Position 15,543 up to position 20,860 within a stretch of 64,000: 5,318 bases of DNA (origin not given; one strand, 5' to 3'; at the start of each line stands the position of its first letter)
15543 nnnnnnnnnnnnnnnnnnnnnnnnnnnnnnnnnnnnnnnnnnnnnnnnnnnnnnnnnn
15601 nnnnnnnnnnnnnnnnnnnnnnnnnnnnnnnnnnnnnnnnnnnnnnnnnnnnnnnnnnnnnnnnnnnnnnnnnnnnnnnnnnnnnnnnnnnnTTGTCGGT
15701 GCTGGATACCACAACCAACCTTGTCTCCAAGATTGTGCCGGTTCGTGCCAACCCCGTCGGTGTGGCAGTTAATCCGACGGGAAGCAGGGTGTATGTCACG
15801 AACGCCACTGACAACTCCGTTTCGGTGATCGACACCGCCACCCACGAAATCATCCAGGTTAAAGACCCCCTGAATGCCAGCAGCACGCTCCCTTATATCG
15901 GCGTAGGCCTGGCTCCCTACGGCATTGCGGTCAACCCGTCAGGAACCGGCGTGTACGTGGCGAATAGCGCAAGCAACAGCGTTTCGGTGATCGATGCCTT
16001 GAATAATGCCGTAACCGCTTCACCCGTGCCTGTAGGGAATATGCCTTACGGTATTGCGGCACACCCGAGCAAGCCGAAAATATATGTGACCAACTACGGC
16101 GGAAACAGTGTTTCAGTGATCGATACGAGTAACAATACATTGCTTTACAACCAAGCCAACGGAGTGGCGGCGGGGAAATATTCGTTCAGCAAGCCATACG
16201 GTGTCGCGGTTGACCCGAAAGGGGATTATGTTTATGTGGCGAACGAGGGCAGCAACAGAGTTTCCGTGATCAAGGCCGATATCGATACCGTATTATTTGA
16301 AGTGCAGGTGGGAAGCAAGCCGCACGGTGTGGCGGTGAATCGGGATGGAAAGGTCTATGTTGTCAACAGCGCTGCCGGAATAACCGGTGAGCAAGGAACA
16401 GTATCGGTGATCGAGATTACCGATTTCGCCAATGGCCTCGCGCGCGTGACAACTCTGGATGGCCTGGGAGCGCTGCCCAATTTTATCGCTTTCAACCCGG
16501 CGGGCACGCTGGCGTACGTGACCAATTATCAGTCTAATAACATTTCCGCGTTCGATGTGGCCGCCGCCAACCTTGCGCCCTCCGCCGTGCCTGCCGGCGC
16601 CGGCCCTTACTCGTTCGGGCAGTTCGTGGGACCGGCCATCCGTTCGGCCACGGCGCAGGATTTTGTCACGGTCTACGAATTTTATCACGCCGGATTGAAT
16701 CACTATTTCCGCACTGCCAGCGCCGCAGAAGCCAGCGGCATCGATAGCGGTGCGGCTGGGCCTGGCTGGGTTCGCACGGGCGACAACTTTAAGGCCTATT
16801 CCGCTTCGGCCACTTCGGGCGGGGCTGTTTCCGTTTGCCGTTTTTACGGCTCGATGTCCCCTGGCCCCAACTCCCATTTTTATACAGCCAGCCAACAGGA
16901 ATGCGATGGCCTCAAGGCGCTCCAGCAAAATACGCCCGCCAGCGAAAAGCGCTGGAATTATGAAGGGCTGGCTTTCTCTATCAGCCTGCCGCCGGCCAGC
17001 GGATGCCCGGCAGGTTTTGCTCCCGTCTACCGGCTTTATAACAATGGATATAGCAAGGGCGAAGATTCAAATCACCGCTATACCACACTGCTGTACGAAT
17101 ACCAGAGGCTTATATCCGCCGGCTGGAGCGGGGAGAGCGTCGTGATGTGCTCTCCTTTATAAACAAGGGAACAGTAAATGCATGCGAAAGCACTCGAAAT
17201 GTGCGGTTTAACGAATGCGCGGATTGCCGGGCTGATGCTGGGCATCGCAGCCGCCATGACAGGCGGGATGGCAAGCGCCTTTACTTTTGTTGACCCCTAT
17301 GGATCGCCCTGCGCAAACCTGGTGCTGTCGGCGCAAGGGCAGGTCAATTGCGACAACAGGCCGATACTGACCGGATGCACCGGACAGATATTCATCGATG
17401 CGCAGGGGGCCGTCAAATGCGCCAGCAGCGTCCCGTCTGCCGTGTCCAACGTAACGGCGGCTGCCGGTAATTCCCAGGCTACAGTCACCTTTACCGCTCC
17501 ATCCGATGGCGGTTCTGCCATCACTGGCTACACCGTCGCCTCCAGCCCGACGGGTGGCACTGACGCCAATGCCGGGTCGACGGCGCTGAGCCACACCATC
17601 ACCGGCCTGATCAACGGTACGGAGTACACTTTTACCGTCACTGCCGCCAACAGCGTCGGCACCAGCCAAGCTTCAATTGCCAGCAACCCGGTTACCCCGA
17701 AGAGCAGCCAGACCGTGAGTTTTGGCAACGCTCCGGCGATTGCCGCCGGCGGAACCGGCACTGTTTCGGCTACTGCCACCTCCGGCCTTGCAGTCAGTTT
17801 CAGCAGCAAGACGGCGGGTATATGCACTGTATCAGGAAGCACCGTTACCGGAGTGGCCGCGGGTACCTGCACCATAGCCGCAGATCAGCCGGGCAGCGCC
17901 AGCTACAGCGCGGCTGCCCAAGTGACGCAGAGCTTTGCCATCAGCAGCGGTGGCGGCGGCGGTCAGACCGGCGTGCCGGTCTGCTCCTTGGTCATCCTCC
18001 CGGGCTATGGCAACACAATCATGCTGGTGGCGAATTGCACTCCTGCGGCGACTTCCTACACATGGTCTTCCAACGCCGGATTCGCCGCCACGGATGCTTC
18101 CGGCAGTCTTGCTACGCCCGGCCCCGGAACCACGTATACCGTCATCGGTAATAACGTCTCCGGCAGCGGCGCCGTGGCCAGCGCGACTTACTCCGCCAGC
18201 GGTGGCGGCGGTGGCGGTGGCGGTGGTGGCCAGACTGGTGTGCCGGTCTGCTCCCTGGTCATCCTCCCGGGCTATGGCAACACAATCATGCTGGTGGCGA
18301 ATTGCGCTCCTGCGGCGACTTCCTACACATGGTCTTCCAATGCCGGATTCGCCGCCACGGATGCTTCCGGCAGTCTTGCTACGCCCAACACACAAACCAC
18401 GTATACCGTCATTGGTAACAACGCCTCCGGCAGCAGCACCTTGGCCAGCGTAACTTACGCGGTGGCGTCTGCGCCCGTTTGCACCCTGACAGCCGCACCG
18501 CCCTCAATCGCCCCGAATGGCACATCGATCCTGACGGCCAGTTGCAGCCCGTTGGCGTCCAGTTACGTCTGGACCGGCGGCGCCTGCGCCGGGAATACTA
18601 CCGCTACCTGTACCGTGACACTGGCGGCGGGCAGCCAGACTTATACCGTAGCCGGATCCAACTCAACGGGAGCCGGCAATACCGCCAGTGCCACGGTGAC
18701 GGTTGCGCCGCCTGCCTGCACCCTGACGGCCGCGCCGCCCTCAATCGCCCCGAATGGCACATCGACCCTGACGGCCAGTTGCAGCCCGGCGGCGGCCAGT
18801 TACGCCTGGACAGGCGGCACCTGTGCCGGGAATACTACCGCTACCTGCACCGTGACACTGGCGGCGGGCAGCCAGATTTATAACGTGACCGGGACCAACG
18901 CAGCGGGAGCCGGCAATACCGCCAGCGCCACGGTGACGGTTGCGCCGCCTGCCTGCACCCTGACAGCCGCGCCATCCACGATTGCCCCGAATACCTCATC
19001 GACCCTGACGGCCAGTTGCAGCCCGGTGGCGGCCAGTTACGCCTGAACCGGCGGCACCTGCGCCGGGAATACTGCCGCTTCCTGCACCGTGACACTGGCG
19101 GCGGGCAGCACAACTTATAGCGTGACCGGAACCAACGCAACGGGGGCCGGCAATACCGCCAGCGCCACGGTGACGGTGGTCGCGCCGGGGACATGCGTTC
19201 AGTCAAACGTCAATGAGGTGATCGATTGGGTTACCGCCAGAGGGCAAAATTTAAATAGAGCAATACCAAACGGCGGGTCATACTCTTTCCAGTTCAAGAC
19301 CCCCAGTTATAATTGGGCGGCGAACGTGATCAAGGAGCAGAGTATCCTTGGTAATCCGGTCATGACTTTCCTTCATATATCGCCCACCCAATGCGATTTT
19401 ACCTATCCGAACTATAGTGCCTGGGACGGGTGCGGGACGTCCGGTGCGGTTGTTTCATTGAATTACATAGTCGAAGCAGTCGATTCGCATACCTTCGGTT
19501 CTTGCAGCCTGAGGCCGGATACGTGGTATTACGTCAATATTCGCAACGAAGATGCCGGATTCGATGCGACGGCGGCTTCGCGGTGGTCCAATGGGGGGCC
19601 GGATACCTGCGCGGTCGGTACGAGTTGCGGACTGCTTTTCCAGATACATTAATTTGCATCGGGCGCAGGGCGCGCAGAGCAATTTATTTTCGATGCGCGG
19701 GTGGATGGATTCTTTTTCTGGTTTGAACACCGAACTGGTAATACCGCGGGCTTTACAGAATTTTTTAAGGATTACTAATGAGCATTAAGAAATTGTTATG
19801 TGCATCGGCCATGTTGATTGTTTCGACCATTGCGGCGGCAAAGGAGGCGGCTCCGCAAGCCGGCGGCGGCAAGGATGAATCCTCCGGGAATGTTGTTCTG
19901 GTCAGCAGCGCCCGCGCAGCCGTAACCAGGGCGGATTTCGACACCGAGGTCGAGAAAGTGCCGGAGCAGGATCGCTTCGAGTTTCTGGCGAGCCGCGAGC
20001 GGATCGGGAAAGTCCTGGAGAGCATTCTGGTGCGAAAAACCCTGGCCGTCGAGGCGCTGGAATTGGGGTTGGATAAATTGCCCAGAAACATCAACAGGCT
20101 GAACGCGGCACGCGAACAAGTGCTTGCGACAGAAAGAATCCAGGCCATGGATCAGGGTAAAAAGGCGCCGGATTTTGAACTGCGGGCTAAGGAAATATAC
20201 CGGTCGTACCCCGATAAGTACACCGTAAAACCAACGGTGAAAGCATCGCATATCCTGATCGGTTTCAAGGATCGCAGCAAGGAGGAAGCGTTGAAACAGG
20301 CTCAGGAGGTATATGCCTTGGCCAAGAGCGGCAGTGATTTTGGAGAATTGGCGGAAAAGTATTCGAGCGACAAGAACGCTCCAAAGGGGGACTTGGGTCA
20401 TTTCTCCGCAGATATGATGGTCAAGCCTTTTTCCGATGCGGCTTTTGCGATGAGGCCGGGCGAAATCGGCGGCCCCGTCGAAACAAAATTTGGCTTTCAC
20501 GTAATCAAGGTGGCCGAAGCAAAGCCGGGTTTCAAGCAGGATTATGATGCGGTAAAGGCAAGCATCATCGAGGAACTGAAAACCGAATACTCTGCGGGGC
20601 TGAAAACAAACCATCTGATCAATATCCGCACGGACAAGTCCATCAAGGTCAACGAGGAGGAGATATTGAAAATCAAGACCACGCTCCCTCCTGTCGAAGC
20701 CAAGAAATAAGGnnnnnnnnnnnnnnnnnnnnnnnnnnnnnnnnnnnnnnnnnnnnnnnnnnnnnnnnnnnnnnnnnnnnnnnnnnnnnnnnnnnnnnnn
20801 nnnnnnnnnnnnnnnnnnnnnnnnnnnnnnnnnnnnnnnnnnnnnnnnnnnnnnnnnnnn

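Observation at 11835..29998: Candidate dedicated S-layer-type surface glycoprotein system with two GT41 enzymes and no conventional polymerising glycosyltransferase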

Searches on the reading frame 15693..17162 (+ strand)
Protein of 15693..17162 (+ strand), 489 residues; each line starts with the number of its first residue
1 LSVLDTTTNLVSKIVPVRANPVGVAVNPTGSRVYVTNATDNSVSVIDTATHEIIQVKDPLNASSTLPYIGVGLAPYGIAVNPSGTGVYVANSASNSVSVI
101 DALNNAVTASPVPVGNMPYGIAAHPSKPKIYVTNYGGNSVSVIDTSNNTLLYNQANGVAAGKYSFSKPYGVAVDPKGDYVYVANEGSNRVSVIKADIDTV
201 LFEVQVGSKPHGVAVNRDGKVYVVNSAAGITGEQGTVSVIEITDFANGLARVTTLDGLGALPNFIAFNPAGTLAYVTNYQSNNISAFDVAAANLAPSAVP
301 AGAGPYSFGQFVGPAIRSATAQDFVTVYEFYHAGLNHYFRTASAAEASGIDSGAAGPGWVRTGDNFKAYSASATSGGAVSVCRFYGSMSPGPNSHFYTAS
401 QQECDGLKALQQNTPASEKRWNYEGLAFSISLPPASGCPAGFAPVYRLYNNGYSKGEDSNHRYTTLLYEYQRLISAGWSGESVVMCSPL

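Call 3: search_protein_families(library=pfam, proteins=[window:15693-17162:+], max_evalue=0.01)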
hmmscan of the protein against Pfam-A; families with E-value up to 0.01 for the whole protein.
window:15693-17162:+ (489 aa): 9 families
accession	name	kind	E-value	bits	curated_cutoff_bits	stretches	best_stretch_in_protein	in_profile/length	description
PF18885.6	DUF5648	-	2.3e-18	67.1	25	2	313-407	34-119/134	Domain of unknown function (DUF5648)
PF01436.27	NHL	-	4e-15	55.4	20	1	209-226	3-20/28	NHL repeat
PF10282.15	Lactonase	-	7.7e-15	55.4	21.7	2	121-199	249-324/344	Lactonase, 7-bladed beta-propeller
PF24684.1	Vgb_lyase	-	1.5e-11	44.1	50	1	18-227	96-284/290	Virginiamycin B lyase family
PF08450.18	SGL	-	7.8e-10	39.2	26.3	1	142-295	16-169/246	SMP-30/Gluconolactonase/LRE-like region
PF25174.1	Beta-prop_THOC3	-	1.8e-06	27.6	305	0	121-273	52-185/272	THOC3 beta-propeller domain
PF01731.26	Arylesterase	-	2.4e-06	28.1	21.3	0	129-194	17-82/86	Arylesterase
PF23414.1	Beta-prop_EML_2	-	2.2e-05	24.4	90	0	169-290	2-111/266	Echinoderm microtubule-associated protein second beta-propeller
PF21783.3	YNCE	-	3.5e-05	23.7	27.1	1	21-305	30-286/339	YNCE-like beta-propeller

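Call 10: search_protein_families(library=ncbifam, proteins=[window:15693-17162:+], max_evalue=0.01)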
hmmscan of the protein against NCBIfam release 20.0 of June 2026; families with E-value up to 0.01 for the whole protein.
window:15693-17162:+ (489 aa): 12 families
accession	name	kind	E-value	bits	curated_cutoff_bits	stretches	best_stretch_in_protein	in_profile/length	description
TIGR02276.1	beta_rpt_yvtn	repeat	5.3e-47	157.5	27.85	6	82-122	1-40/42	beta-propeller repeat protein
TIGR03866.1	PQQ_ABC_repeats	subfamily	1.5e-35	122.8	287.3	3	87-226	13-143/310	PQQ-dependent catabolism-associated beta-propeller protein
NF052340.1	hydrazine_beta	equivalog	1.5e-20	73.6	560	3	74-149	34-108/372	hydrazine synthase subunit beta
NF052280.1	7_blade_YncE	equivalog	7e-18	64.5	400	1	4-282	60-321/338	7-bladed beta-propeller protein YncE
NF052342.1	hydrazine_BC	exception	9.1e-12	43.9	1250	2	75-149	41-158/690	hydrazine synthase subunit beta-gamma fusion subunit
NF052460.1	L-NosZ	equivalog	4.4e-11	42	700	1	81-292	51-248/480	clade III lactonase-type nitrous-oxide reductase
NF035926.1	scyF_NHL_VPEP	equivalog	4.7e-10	39.1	350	1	118-194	201-274/376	scytonemin biosynthesis PEP-CTERM protein ScyF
NF048007.1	MmpL3Stblzr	equivalog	5.8e-10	38.9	600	1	60-155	255-347/366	MmpL3/TtfA transport complex stabilizer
NF038117.1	choice_anch_I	subfamily_domain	2.4e-07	30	300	1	124-250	7-141/458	choice-of-anchor I family protein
NF000022.1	stregra_B_VgbA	exception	6.3e-07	28.8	600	1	74-305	16-236/299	streptogramin B lyase Vgb(A)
NF008258.1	PRK11028.1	equivalog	0.00034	19.8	370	0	118-224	178-290/330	6-phosphogluconolactonase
NF050136.1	PGL_lacton_Staph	exception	0.0017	17.4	500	0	129-199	253-321/341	6-phosphogluconolactonase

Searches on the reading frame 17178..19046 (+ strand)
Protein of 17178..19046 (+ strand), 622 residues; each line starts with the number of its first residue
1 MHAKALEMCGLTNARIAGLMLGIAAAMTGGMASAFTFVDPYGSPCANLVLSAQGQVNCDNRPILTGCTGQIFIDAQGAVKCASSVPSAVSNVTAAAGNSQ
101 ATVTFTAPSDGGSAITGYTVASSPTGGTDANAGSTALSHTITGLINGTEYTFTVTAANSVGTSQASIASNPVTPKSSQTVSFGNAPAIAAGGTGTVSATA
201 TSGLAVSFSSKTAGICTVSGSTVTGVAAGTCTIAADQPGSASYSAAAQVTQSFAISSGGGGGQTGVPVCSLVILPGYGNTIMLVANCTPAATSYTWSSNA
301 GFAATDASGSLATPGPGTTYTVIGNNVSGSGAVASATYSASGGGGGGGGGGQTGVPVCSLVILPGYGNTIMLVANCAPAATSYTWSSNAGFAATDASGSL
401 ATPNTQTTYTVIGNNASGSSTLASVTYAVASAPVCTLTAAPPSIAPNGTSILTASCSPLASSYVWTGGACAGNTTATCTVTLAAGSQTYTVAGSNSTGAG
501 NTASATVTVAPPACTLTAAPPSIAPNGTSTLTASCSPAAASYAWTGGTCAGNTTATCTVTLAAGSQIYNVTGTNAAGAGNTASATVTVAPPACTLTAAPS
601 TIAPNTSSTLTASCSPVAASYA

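Call 3: search_protein_families(library=pfam, proteins=[window:17178-19046:+], max_evalue=0.01)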
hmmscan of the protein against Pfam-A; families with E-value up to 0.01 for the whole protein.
window:17178-19046:+ (622 aa): 3 families
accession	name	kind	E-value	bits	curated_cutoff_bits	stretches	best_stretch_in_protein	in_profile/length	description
PF00041.27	fn3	-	1.1e-12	48.4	25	1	87-168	1-80/84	Fibronectin type III domain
PF25059.1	FN3_DSCAM-DSCAML_C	-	0.00023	21.9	39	1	99-169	4-77/89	DSCAM/DSCAML C-terminal Fn3-like domain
PF22352.2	K319L-like_PKD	-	0.00038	20.8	27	0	525-588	10-84/84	K319L-like, PKD domain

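Call 10: search_protein_families(library=ncbifam, proteins=[window:17178-19046:+], max_evalue=0.01)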
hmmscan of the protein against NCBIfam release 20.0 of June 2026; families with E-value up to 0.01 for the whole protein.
window:17178-19046:+ (622 aa): 0 families

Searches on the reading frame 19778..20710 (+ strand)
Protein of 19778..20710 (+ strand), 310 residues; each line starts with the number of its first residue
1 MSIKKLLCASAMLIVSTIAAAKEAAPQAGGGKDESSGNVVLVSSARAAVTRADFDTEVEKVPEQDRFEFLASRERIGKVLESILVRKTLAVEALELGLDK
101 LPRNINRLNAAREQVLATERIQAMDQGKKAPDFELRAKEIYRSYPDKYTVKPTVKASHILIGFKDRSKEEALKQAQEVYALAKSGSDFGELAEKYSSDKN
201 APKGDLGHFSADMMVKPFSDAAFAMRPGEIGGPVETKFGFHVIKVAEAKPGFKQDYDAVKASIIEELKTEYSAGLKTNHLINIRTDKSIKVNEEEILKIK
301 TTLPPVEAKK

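Call 3: search_protein_families(library=pfam, proteins=[window:19778-20710:+], max_evalue=0.01)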
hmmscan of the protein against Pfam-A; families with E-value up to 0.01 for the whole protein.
window:19778-20710:+ (310 aa): 3 families
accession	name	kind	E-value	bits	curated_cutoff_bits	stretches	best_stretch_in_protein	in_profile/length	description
PF13616.12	Rotamase_3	-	5.2e-28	98.4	22.5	1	140-248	3-115/116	PPIC-type PPIASE domain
PF00639.27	Rotamase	-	1.4e-23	84.1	21.7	1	158-246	1-96/97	PPIC-type PPIASE domain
PF13145.12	Rotamase_2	-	4.5e-13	50.5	27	1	138-260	7-120/121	PPIC-type PPIASE domain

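Call 10: search_protein_families(library=ncbifam, proteins=[window:19778-20710:+], max_evalue=0.01)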
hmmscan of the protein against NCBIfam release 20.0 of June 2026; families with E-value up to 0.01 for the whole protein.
window:19778-20710:+ (310 aa): 10 families
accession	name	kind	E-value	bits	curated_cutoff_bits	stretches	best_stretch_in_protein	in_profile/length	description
NF000809.0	PRK00059.1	equivalog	1e-24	87.6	303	1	115-296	159-335/336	peptidylprolyl isomerase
NF002846.0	PRK03095.1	equivalog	2.9e-20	73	361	1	147-272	126-244/287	peptidylprolyl isomerase PrsA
NF002824.0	PRK02998.1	subfamily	6.5e-20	71.7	360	1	145-296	126-273/283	peptidylprolyl isomerase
NF002827.0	PRK03002.1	equivalog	4.5e-19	68.5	343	1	114-296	93-273/285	peptidylprolyl isomerase PrsA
NF008038.0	PRK10770.1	equivalog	3.7e-11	42.5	394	1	153-249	173-274/431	peptidylprolyl isomerase SurA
NF011969.0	PRK15441.1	equivalog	1.1e-10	41.7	127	1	168-246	13-90/93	peptidylprolyl isomerase PpiC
TIGR02933.1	nifM_nitrog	equivalog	2e-08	34.4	168.2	1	108-249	79-221/256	nitrogen fixation protein NifM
NF003356.0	PRK04405.1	subfamily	2.2e-08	33.5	339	1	151-268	142-258/299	peptidylprolyl isomerase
NF008054.0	PRK10788.1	equivalog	5.4e-08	32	493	1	140-271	257-381/626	peptidylprolyl isomerase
TIGR02925.1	cis_trans_EpsD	equivalog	0.00061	19.5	108.9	1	33-162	22-147/232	EpsD family peptidyl-prolyl cis-trans isomerase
